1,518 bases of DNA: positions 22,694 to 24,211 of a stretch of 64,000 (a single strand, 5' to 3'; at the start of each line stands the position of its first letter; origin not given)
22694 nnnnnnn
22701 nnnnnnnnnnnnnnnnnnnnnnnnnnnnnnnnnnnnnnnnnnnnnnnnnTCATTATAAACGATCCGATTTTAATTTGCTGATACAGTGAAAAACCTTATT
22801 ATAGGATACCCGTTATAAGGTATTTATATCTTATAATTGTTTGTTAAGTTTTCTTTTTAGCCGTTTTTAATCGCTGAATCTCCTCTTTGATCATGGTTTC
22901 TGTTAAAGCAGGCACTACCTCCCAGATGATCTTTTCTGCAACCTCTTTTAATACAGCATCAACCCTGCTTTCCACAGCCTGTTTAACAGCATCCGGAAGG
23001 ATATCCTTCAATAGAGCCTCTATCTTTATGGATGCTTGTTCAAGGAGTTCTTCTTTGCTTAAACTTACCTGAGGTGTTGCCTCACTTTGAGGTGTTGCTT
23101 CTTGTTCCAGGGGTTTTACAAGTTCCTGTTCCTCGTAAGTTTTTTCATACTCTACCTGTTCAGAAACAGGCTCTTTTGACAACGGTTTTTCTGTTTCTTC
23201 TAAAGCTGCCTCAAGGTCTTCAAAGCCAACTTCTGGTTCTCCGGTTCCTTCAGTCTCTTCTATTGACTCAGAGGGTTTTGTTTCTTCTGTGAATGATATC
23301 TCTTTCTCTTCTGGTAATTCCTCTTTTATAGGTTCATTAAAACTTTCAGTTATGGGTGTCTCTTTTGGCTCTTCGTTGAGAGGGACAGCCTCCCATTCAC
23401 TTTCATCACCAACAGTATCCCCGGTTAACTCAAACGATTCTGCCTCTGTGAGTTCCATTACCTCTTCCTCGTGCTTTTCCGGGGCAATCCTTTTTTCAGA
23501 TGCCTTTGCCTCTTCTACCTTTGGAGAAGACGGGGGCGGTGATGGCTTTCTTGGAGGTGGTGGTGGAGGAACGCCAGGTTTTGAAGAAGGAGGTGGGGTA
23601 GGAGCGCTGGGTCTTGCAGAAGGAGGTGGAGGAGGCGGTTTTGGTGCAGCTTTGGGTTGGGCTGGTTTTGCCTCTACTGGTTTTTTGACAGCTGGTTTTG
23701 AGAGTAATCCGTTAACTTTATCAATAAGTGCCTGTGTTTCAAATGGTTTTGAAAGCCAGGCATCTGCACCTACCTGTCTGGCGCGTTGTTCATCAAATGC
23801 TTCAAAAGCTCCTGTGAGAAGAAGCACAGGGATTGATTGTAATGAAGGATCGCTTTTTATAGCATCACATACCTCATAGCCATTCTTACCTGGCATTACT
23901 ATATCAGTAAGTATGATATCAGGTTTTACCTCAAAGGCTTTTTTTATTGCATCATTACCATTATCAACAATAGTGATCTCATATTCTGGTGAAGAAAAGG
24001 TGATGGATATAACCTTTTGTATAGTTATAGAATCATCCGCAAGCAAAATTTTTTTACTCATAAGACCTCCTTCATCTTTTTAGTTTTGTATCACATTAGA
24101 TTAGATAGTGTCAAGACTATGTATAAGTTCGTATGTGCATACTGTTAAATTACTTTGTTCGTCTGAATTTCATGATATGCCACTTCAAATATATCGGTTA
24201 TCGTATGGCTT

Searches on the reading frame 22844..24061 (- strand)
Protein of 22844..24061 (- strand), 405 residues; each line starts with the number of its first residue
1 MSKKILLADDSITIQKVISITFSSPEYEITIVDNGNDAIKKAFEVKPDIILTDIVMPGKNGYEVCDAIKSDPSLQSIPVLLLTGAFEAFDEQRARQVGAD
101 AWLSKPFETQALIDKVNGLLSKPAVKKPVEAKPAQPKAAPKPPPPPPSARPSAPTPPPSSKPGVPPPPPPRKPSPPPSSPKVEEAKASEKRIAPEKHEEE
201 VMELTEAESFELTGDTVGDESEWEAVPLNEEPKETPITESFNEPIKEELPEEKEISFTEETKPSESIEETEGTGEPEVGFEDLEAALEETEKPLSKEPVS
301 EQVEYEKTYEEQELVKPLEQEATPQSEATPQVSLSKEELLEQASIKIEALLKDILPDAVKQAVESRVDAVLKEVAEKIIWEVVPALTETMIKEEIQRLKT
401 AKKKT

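Call 60: search_protein_families(library=pfam, proteins=[window:22844-24061:-], max_evalue=0.00001)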
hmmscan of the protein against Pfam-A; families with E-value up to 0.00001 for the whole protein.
window:22844-24061:- (405 aa): 1 family
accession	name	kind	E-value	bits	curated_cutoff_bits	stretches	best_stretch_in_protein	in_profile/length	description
PF00072.30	Response_reg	-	4.1e-22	78.9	30.2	1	5-116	1-110/111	Response regulator receiver domain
